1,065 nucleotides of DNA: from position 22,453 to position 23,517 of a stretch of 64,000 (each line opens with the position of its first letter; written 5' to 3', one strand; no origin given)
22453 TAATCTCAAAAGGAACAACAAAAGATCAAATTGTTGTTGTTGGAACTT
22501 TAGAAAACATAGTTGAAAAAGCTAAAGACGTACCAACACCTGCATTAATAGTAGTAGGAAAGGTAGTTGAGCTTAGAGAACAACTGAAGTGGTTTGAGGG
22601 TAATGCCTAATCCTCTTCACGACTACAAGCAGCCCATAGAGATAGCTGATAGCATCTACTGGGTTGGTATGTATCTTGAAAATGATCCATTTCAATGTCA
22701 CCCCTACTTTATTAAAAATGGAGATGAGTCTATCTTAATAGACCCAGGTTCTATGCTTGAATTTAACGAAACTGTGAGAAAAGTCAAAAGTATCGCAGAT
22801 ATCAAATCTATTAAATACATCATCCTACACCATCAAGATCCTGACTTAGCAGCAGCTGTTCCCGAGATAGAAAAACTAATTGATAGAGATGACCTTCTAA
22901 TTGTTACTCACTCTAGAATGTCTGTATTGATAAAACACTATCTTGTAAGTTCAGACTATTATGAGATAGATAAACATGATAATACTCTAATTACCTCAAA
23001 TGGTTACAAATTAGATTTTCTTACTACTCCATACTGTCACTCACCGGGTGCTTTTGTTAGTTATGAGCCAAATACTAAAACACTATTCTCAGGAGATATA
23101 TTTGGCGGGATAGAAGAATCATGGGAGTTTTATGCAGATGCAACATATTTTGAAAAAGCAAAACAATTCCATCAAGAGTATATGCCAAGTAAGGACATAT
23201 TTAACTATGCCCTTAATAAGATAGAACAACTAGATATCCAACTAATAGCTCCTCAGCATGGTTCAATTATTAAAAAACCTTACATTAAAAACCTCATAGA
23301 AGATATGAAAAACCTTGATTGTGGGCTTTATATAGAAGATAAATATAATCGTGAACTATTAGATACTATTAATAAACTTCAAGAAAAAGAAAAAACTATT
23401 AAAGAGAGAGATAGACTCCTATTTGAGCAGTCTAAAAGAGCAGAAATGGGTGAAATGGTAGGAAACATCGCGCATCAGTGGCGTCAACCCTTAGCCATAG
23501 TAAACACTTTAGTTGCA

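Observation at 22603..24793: Two-component system whose kinase senses through a flavodiiron/ODP-like di-metal domain, fused onto the end of the d1-haem operon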

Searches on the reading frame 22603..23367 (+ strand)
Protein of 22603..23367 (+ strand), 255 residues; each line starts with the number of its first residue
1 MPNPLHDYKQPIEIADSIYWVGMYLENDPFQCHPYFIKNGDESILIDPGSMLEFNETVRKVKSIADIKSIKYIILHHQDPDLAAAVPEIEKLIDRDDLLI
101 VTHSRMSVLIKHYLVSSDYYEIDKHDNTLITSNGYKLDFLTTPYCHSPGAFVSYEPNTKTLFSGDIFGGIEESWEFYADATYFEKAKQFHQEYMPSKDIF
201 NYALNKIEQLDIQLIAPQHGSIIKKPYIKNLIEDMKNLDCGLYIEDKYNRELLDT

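Call 28: search_protein_representatives(protein=window:22603-23367:+)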
Query: 255 residues. Proteins with E-value up to 0.001 (for the whole library): 1293; up to 1e-10: 608; up to 1e-30: 216. The best 150 are listed.
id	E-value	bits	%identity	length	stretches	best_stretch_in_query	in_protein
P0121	2.1e-126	436.8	77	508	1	10-255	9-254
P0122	2.9e-122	423.2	75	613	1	7-255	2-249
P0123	4.5e-122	422.6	73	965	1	7-255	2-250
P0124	5.0e-122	422.4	73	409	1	6-254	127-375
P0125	2.5e-119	413.6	72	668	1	7-253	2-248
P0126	4.3e-118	409.5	69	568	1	7-254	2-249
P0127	2.3e-117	407.2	70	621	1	7-255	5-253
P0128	1.7e-116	404.3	72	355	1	7-253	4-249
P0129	6.2e-115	399.2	70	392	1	8-255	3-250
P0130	1.8e-114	397.7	68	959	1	8-254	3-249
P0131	5.7e-113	392.8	67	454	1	4-255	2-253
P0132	2.0e-103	361.5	64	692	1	7-253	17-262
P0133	2.0e-98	345.1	59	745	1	6-253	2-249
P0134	3.1e-92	324.8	55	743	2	6-252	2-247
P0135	6.1e-92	323.8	58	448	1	5-253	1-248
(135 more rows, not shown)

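Call 31: search_protein_families(library=pfam, alignment_id=A2, max_evalue=0.00001)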
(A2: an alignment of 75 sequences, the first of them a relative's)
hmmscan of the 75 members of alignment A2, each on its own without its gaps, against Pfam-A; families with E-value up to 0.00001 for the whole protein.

A. member 1, P0121 (508 aa): 4 families
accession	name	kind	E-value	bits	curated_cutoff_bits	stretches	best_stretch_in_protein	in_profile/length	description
PF19583.5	ODP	-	1e-62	211.9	27.2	1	29-219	1-194/194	ODP family beta lactamase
PF02518.31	HATPase_c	-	5.5e-14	53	26.4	1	391-485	4-95/111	Histidine kinase-, DNA gyrase B-, and HSP90-like ATPase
PF00753.33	Lactamase_B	-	6.2e-13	49.6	22.7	1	27-218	2-196/196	Metallo-beta-lactamase superfamily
PF00512.31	HisKA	-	1e-07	32.3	26.9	1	282-347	3-63/66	His Kinase A (phospho-acceptor) domain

B. families by the number of members that match (of 75 scanned): 22 families
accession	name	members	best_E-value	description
PF19583.5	ODP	75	3.4e-65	ODP family beta lactamase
PF00753.33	Lactamase_B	72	1.4e-16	Metallo-beta-lactamase superfamily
PF00990.26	GGDEF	39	9.5e-50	Diguanylate cyclase, GGDEF domain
PF00072.30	Response_reg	15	7.5e-53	Response regulator receiver domain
PF02518.31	HATPase_c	11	8e-30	Histidine kinase-, DNA gyrase B-, and HSP90-like ATPase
PF13426.13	PAS_9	9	1.1e-20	PAS domain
PF00512.31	HisKA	7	1.7e-21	His Kinase A (phospho-acceptor) domain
PF00989.32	PAS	6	4.9e-22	PAS fold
PF08448.16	PAS_4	4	1.1e-16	PAS fold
PF07228.17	SpoIIE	3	2.9e-37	Stage II sporulation protein E (SpoIIE)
PF01627.28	Hpt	3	9.2e-12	Hpt domain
PF00563.25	EAL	2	5.6e-75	EAL domain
PF13188.13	PAS_8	2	4.5e-11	PAS domain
PF13185.12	GAF_2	2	5.2e-10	GAF domain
PF22335.1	Cas10-Cmr2_palm2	2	2e-07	Cas10/Cmr2, second palm domain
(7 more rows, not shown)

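Call 50: predict_structure(alignment_id=A3)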
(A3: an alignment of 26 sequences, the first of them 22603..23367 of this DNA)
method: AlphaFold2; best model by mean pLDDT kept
length: 255 residues; sequences in the alignment: 26
mean_pLDDT: 92.7   pTM: 0.90
mean pLDDT of the five models: 92.7, 92.6, 92.2, 91.6, 91.1
residues with pLDDT >= 90: 214; 70-90: 23; 50-70: 14; < 50: 4
segments of 3 or more residues with pLDDT < 50: 1-3
pLDDT, mean of each block of 10 residues (from residue 1): 71 98 92 97 98 97 99 96 96 98 96 97 98 98 92 99 95 91 93 89 97 97 98 95 57 54
secondary structure, 60 per line:
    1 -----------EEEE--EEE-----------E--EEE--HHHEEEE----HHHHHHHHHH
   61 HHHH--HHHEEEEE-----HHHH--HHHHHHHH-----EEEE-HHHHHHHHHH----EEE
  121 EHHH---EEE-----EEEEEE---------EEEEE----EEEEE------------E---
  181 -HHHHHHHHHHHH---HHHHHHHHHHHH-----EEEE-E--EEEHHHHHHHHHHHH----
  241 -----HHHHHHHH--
elements in order: E12-15 E18-20 E35-37 E43-46 H51-64 E70-74 H80-83 H86-93 E99-102 H104-113 E118-121 E128-130 E136-141 E151-155 E160-164 H182-193 H197-208 E214-217 E222-224 H225-236 H246-253

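Call 53: fold_search(model_id=the predicted structure, library=pdb)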
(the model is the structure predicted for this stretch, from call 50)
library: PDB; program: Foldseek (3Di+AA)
matches with E <= 10: 924; with E <= 0.001: 658
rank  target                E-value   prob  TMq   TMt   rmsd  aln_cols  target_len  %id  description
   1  6qwo_A                1.0e-21  1.00  0.82  0.83   2.9       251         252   26  Zinc-reconstituted ODP from T. maritima (released 2019-06-19)
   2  6qwo_B                1.2e-21  1.00  0.82  0.82   2.9       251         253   26  Zinc-reconstituted ODP from T. maritima (released 2019-06-19)
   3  6qrq_D                5.0e-21  1.00  0.80  0.81   3.2       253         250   26  Apo conformation of chemotaxis sensor ODP (released 2019-06-19)
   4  6qrq_B                1.1e-20  1.00  0.79  0.81   3.2       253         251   25  Apo conformation of chemotaxis sensor ODP (released 2019-06-19)
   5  6qrq_C                1.2e-20  1.00  0.81  0.83   3.1       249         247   26  Apo conformation of chemotaxis sensor ODP (released 2019-06-19)
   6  6qrq_A                5.5e-20  1.00  0.79  0.82   3.0       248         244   26  Apo conformation of chemotaxis sensor ODP (released 2019-06-19)
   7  1e5d_A                2.1e-17  1.00  0.80  0.52   2.1       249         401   21  RUBREDOXIN OXYGEN:OXIDOREDUCTASE (ROO) FROM ANAEROBE DESULFOVIBRIO GIGAS (released 2000-11-17)
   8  2q9u_B                4.1e-17  1.00  0.79  0.50   2.8       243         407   19  Crystal structure of the flavodiiron protein from Giardia intestinalis (released 2007-12-11)
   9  6r9n_B                4.6e-17  1.00  0.75  0.82   3.8       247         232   21  Peroxy diiron species of chemotaxis sensor ODP (released 2019-06-19)
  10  6r9n_A                5.6e-17  1.00  0.78  0.85   3.0       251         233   24  Peroxy diiron species of chemotaxis sensor ODP (released 2019-06-19)
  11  6h0d                  6.3e-17  1.00  0.74  0.49   3.3       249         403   21  Metal soaked Flv1 flavodiiron core from Synechocystis sp. PCC6803 (released 2019-01-30)
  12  6h0c                  8.7e-17  1.00  0.73  0.48   3.4       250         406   21  Flv1 flavodiiron core from Synechocystis sp. PCC6803 (released 2019-01-30)
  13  2q9u_A                1.6e-16  1.00  0.80  0.51   4.0       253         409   19  Crystal structure of the flavodiiron protein from Giardia intestinalis (released 2007-12-11)
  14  7r0f_A                1.9e-16  1.00  0.77  0.50   2.5       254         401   22  Crystal structure of a flavodiiron protein D52K mutant in the oxidized state from Escherichia coli (released 2023-02-15)
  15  6qnm_A                2.4e-16  1.00  0.75  0.78   6.6       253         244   24  Apo state of chemotaxis sensor ODP from T. denticola (released 2019-06-19)
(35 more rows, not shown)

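Call 80: find_encoding_contigs(protein=P0127, flank=6000, max_places=3)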
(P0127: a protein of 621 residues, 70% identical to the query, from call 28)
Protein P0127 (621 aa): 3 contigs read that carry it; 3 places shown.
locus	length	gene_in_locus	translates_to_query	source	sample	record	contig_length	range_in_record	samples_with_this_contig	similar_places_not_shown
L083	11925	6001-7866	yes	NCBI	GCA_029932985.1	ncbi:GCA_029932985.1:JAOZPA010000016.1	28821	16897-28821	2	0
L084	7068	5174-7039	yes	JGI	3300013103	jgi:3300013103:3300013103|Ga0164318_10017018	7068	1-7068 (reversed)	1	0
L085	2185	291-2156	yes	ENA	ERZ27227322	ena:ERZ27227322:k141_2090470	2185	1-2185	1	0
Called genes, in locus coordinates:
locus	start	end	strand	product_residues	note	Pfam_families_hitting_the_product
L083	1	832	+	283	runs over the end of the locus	PF05681:Fumerase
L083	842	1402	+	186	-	PF05683:Fumerase_C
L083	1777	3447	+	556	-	PF27537:HoxH, PF00374:NiFeSe_Hases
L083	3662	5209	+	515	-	PF00916:Sulfate_transp, PF01740:STAS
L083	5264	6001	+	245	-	PF13386:DsbD_2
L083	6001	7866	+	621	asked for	PF00753:Lactamase_B, PF19583:ODP, PF00989:PAS, PF13426:PAS_9 (weak), PF02518:HATPase_c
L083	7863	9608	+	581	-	PF14827:dCache_3, PF02518:HATPase_c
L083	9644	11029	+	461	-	PF01656:CbiA, PF13500:AAA_26, PF07685:GATase_3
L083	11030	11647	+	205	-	-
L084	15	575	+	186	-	PF05683:Fumerase_C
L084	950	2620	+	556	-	PF27537:HoxH, PF00374:NiFeSe_Hases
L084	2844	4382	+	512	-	PF00916:Sulfate_transp, PF01740:STAS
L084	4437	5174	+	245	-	PF13386:DsbD_2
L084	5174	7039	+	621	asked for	PF00753:Lactamase_B, PF19583:ODP, PF00989:PAS, PF13426:PAS_9 (weak), PF02518:HATPase_c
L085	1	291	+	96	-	?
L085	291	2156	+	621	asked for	PF00753:Lactamase_B, PF19583:ODP, PF00989:PAS, PF13426:PAS_9 (weak), PF02518:HATPase_c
